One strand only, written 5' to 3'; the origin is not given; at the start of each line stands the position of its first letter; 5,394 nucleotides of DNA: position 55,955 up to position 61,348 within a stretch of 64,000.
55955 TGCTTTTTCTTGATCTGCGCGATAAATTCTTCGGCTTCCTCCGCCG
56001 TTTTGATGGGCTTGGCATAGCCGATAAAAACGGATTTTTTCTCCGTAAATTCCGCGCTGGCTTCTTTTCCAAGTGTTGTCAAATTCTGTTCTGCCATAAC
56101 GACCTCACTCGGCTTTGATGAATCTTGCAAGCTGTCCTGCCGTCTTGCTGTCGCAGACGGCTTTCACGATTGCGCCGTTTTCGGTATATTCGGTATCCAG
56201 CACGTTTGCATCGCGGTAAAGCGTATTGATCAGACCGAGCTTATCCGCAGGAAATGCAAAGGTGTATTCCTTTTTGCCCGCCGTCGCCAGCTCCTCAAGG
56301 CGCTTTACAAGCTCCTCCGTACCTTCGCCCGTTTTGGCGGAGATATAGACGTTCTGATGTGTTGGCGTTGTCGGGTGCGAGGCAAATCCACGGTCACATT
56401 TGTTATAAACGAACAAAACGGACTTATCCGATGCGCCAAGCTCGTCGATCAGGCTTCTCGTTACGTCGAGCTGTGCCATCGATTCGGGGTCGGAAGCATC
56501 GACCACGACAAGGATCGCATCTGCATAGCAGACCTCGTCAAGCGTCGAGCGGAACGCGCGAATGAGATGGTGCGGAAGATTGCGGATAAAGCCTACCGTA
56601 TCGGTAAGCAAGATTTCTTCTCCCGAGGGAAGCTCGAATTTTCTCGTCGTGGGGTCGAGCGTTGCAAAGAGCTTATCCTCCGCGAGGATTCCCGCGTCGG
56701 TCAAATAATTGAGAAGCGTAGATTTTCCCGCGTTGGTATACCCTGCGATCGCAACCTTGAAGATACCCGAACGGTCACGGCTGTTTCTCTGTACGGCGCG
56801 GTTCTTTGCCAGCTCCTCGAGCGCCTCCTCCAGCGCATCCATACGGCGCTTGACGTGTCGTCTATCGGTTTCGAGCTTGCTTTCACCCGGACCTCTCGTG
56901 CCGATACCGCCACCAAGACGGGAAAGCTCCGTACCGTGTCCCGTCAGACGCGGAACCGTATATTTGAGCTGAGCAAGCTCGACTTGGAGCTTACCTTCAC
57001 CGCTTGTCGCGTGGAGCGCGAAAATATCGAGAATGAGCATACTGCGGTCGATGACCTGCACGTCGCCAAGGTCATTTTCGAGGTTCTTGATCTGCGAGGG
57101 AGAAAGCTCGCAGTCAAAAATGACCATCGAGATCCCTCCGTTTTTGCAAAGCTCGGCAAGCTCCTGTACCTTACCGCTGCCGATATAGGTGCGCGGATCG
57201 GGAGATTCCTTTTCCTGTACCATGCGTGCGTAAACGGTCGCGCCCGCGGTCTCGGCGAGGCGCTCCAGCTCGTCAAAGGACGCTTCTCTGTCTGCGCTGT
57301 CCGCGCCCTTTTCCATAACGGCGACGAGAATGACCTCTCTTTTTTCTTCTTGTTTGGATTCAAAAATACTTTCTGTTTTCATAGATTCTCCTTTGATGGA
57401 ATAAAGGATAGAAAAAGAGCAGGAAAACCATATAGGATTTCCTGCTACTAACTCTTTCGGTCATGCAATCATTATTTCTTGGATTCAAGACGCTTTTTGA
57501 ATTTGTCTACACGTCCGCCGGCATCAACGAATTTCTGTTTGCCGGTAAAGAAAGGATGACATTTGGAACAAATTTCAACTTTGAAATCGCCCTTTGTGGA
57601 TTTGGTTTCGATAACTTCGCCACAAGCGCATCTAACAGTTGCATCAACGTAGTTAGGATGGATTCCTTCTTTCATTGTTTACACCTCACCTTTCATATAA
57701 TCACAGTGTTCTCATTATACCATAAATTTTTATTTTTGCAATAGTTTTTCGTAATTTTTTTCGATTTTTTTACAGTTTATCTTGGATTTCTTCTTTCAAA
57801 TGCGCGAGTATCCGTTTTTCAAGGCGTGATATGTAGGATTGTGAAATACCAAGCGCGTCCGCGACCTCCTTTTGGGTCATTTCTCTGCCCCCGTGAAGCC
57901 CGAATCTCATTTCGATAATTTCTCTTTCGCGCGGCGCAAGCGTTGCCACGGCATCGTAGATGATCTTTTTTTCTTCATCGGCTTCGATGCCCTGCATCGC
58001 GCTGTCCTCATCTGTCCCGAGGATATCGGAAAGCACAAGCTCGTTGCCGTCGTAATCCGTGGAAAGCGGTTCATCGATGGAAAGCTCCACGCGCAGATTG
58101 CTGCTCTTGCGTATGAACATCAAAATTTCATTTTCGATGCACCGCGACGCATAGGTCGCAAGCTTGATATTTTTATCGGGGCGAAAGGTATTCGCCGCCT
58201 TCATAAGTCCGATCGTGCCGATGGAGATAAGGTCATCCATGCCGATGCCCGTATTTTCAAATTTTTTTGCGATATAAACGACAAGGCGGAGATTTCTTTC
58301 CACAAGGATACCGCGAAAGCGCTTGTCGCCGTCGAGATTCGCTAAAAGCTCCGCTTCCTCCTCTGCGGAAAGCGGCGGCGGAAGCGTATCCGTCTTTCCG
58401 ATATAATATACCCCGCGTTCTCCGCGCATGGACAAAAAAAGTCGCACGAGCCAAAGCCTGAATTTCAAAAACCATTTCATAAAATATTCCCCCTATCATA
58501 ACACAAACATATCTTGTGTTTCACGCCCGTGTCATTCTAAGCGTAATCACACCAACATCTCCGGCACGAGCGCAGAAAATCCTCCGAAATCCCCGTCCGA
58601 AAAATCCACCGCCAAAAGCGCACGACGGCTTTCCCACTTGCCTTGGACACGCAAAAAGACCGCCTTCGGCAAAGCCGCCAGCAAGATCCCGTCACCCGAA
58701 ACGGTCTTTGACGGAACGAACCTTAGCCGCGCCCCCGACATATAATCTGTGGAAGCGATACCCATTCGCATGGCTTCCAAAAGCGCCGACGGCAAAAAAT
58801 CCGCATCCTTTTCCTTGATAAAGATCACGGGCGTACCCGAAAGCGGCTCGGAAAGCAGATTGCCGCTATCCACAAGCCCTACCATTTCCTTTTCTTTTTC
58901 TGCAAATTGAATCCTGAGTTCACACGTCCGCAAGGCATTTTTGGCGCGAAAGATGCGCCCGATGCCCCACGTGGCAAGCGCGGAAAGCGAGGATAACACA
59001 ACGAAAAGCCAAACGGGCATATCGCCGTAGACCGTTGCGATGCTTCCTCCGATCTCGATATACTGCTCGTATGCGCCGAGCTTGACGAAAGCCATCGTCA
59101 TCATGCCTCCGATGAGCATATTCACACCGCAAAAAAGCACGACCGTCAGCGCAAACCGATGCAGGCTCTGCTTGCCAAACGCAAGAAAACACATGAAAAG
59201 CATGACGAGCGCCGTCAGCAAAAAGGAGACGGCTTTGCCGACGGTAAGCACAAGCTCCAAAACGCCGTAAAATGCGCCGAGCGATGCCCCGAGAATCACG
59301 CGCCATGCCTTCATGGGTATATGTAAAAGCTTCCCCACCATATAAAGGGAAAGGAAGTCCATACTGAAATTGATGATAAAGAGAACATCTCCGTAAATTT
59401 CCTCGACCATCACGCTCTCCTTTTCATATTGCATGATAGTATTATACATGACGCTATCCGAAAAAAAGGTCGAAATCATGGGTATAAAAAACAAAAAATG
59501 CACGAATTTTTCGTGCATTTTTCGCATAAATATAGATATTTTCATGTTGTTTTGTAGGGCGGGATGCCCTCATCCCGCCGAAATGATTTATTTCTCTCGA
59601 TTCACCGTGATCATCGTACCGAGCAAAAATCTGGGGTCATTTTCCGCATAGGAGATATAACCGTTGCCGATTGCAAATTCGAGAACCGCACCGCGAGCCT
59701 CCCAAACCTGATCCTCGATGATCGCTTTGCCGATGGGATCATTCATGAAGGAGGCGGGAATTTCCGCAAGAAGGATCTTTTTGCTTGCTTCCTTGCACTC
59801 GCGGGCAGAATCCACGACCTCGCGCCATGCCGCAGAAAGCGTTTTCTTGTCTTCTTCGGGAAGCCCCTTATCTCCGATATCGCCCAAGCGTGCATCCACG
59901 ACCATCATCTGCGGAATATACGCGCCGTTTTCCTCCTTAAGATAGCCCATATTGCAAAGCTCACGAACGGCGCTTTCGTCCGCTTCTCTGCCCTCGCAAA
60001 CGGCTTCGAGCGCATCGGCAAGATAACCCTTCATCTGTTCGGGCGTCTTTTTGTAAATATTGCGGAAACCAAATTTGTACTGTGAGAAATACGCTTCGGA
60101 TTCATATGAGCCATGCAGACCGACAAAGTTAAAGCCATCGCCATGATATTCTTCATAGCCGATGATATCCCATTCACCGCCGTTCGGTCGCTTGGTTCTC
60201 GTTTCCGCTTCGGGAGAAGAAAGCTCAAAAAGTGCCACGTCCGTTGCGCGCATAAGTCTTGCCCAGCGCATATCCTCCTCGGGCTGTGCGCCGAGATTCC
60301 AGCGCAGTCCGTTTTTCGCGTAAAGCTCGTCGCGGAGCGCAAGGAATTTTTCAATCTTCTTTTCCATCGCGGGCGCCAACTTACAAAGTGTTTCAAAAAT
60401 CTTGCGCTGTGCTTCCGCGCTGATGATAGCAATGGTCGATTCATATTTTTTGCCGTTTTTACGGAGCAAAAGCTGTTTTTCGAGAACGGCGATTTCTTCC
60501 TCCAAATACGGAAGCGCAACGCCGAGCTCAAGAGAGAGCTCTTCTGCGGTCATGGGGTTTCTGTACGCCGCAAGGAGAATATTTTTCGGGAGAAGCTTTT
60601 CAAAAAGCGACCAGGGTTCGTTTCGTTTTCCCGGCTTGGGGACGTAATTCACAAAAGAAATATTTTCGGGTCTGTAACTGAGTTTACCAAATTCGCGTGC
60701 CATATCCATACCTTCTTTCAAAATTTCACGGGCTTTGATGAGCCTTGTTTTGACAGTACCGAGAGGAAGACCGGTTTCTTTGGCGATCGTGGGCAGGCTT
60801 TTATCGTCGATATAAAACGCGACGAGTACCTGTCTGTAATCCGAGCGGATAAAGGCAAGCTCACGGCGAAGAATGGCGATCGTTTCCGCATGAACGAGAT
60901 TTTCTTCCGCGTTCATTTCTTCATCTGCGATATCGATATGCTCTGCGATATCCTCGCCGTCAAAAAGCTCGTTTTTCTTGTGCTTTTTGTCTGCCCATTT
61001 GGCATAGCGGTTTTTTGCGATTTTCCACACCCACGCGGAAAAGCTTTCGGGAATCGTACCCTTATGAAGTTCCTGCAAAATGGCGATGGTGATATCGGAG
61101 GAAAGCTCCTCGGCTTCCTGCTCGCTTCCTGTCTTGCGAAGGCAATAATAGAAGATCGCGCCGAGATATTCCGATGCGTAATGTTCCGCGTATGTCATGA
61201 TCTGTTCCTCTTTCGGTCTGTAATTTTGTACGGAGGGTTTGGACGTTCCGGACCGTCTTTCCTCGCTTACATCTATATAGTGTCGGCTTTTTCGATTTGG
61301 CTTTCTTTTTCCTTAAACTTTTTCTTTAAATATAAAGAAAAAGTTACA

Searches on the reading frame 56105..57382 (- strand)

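Call 67: search_protein_families(library=ncbifam, proteins=[window:56105-57382:-], max_evalue=0.00001)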
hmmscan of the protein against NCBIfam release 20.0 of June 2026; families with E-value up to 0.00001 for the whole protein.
window:56105-57382:- (425 aa): 15 families
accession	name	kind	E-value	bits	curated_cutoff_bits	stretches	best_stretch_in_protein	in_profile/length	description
TIGR03156.1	GTP_HflX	equivalog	4.7e-135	450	216.75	1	17-364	2-349/351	GTPase HflX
NF008280.0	PRK11058.1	equivalog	2.1e-90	303.6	441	1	31-406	23-401/426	ribosome rescue GTPase HflX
TIGR03594.1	GTPase_EngA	equivalog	1.6e-15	57.1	306.7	1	209-365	2-159/432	ribosome biogenesis GTPase Der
NF003661.0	PRK05291.1-3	equivalog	3.1e-15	56.4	380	1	174-368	186-372/448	tRNA uridine-5-carboxymethylaminomethyl(34) synthesis GTPase MnmE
TIGR03918.1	GTP_HydF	equivalog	1.5e-13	50.4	325.55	1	207-372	7-173/392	[FeFe] hydrogenase H-cluster maturation GTPase HydF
TIGR00450.1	mnmE_trmE_thdF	equivalog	5.2e-13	48.9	252.6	1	177-363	182-360/446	tRNA uridine-5-carboxymethylaminomethyl(34) synthesis GTPase MnmE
NF000908.1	PRK00089.1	equivalog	6e-12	45.4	237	1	210-374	6-175/291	GTPase Era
TIGR00231.1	small_GTP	domain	1.7e-10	40.9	42.5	1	207-341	3-130/164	GTP-binding protein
NF002828.0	PRK03003.1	equivalog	1.3e-08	33.9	631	1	176-330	185-335/477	ribosome biogenesis GTPase Der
NF007071.0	PRK09518.1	equivalog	2.5e-08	32.9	953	1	176-330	416-566/706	bifunctional cytidylate kinase/GTPase Der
NF008956.1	PRK12299.1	equivalog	3.2e-08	32.9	300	1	209-365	160-324/327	GTPase ObgE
TIGR02729.1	Obg_CgtA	equivalog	6.3e-08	32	280.25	1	208-364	158-326/329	Obg family GTPase CgtA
TIGR03596.1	GTPase_YlqF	equivalog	7.8e-08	32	208.2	0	178-234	88-145/276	ribosome biogenesis GTPase YlqF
TIGR00436.1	era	equivalog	4.3e-07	29.6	116.25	1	209-360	2-157/270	GTPase Era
NF008955.0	PRK12297.1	equivalog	7.5e-07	28.4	406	1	208-371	160-333/429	GTPase ObgE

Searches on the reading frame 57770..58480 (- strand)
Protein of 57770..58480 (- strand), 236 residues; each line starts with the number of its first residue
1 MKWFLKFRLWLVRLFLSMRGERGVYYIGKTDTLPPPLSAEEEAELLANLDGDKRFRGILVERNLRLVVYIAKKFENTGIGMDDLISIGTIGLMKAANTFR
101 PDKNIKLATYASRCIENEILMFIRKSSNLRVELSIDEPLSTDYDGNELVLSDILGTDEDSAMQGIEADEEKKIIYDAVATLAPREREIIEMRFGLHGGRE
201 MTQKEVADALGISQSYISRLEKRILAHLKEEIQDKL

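Call 67: search_protein_families(library=ncbifam, proteins=[window:57770-58480:-], max_evalue=0.00001)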
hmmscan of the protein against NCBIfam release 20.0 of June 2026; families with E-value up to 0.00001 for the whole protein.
window:57770-58480:- (236 aa): 49 families (the best 25 are shown)
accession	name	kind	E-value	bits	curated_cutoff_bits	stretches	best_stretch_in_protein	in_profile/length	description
NF006158.0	PRK08301.1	equivalog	1.3e-103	345.7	339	1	4-233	7-238/241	RNA polymerase sporulation sigma factor SigE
TIGR02835.1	spore_sigmaE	equivalog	1.6e-99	332.1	348.6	1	10-233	6-231/234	RNA polymerase sporulation sigma factor SigE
NF004471.0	PRK05803.1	subfamily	6.7e-76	254.6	252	1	24-234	20-230/235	RNA polymerase sporulation sigma factor SigK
TIGR02846.1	spore_sigmaK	equivalog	2e-73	246.7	298.65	1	25-232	18-226/227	RNA polymerase sporulation sigma factor SigK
TIGR02980.1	SigBFG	subfamily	2.3e-34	119.1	234.35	2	133-232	136-226/227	SigB/SigF/SigG family RNA polymerase sigma factor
NF004052.0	PRK05572.1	subfamily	2.6e-33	115.6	311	2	38-137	15-115/252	SigF/SigG family RNA polymerase sporulation sigma factor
TIGR02937.1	sigma70-ECF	superfamily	4.8e-33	114.1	42.9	1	59-231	6-164/165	sigma-70 family RNA polymerase sigma factor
NF006071.0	PRK08215.1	equivalog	2.5e-32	112.5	372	2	35-135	17-118/258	RNA polymerase sporulation sigma factor SigG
TIGR02885.1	spore_sigF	equivalog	2.8e-32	112.4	321.45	2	50-136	7-93/231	RNA polymerase sporulation sigma factor SigF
TIGR02394.1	rpoS_proteo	equivalog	1.5e-30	106.7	378.7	2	35-124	26-116/285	RNA polymerase sigma factor RpoS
TIGR02997.1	Sig70-cyanoRpoD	subfamily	2e-30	106.1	384.5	2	42-137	62-158/298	RNA polymerase sigma factor, RpoD/SigA family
TIGR02850.1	spore_sigG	equivalog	1.4e-29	103.4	457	2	35-135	14-115/254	RNA polymerase sporulation sigma factor SigG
NF004207.0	PRK05657.1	equivalog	7.4e-28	97.8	394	2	33-119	67-154/329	RNA polymerase sigma factor RpoS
TIGR02393.1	RpoD_Cterm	equivalog_domain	8.2e-27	94.3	354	2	59-119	5-65/238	RNA polymerase sigma factor RpoD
NF041931.2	MzaA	equivalog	3.2e-26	92.4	800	2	40-118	461-539/726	MZA anti-phage system associated sigma-70 family RNA polymerase sigma factor MzaA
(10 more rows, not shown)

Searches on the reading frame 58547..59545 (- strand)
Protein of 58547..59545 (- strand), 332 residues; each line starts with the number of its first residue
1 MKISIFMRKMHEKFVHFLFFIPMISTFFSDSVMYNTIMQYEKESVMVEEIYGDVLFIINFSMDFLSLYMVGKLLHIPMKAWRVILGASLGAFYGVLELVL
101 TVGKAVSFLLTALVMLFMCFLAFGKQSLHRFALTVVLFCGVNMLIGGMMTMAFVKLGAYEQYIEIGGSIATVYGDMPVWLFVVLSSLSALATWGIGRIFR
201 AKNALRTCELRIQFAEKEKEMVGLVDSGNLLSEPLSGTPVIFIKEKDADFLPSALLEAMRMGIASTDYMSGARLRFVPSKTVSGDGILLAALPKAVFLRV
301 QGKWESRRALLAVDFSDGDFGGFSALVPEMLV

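Call 67: search_protein_families(library=ncbifam, proteins=[window:58547-59545:-], max_evalue=0.00001)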
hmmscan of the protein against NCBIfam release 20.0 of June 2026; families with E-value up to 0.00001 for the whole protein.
window:58547-59545:- (332 aa): 1 family
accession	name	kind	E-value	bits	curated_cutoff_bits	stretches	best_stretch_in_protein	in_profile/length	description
TIGR02854.1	spore_II_GA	equivalog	1e-34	120.3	209.55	1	50-327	3-288/293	sigma-E processing peptidase SpoIIGA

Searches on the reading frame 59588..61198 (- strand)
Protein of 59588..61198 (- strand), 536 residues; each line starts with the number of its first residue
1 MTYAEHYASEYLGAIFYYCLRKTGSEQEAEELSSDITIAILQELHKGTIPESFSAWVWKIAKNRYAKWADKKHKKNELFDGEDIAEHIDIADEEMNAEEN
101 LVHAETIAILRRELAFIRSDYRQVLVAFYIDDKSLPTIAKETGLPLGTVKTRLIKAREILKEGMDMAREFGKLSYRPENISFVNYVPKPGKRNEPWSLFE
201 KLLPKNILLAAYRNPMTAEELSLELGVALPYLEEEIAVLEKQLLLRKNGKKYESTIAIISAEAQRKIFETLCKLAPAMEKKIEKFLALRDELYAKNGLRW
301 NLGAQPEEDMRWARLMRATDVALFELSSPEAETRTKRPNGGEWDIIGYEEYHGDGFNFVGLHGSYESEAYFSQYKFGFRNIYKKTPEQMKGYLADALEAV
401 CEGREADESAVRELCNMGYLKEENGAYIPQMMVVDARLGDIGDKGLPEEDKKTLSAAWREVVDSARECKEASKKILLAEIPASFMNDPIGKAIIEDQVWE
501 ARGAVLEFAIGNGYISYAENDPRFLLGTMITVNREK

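Call 67: search_protein_families(library=ncbifam, proteins=[window:59588-61198:-], max_evalue=0.00001)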
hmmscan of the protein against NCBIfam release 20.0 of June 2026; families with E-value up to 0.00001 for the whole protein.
window:59588-61198:- (536 aa): 35 families (the best 25 are shown)
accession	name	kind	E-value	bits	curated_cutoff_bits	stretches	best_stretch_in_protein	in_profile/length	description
NF007223.0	PRK09641.1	equivalog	4.1e-21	75.7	209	1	11-164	27-184/187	RNA polymerase sigma factor SigW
NF009174.0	PRK12522.1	equivalog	6.5e-18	65.3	217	1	10-166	11-169/175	RNA polymerase sigma factor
TIGR02937.1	sigma70-ECF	superfamily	2.4e-17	63.1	42.9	1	6-162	5-163/165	sigma-70 family RNA polymerase sigma factor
NF006930.0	PRK09415.1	subfamily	2.9e-17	63.1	198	1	5-165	23-176/179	RNA polymerase factor sigma C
TIGR02948.1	SigW_bacill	equivalog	2.2e-16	60.4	243.1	1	11-164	27-184/187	RNA polymerase sigma factor SigW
TIGR02950.1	SigM_subfam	subfamily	2.6e-16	59.8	147.95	1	8-162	6-156/159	RNA polymerase sigma factor, SigM family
NF009168.0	PRK12515.1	subfamily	3.2e-15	56.1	236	1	14-163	34-178/189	RNA polymerase sigma factor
NF009166.1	PRK12513.1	equivalog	2.5e-14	53.4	206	1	14-164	34-186/193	RNA polymerase sigma factor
NF009171.0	PRK12518.1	equivalog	4e-14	52.9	208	1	27-162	51-182/191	RNA polymerase sigma factor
TIGR02985.1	Sig70_bacteroi1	subfamily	2.9e-13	50.4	126.4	1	10-162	9-160/162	RNA polymerase sigma-70 factor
TIGR02989.1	Sig-70_gvs1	subfamily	4.4e-12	46.2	124.55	1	12-162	11-156/158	RNA polymerase sigma-70 factor, Rhodopirellula/Verrucomicrobium family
NF007215.0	PRK09637.1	equivalog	1.1e-11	45.1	212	1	9-164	8-154/181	RNA polymerase sigma factor SigZ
NF007229.0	PRK09647.1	equivalog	9.9e-11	41.4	265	1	13-167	55-205/220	RNA polymerase sigma factor SigE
NF007220.0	PRK09639.1-5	equivalog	4.2e-10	39.7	260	1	9-169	10-169/181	RNA polymerase sigma factor SigX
NF008888.0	PRK11922.1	equivalog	4.8e-10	39.4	204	1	26-165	54-197/231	RNA polymerase sigma factor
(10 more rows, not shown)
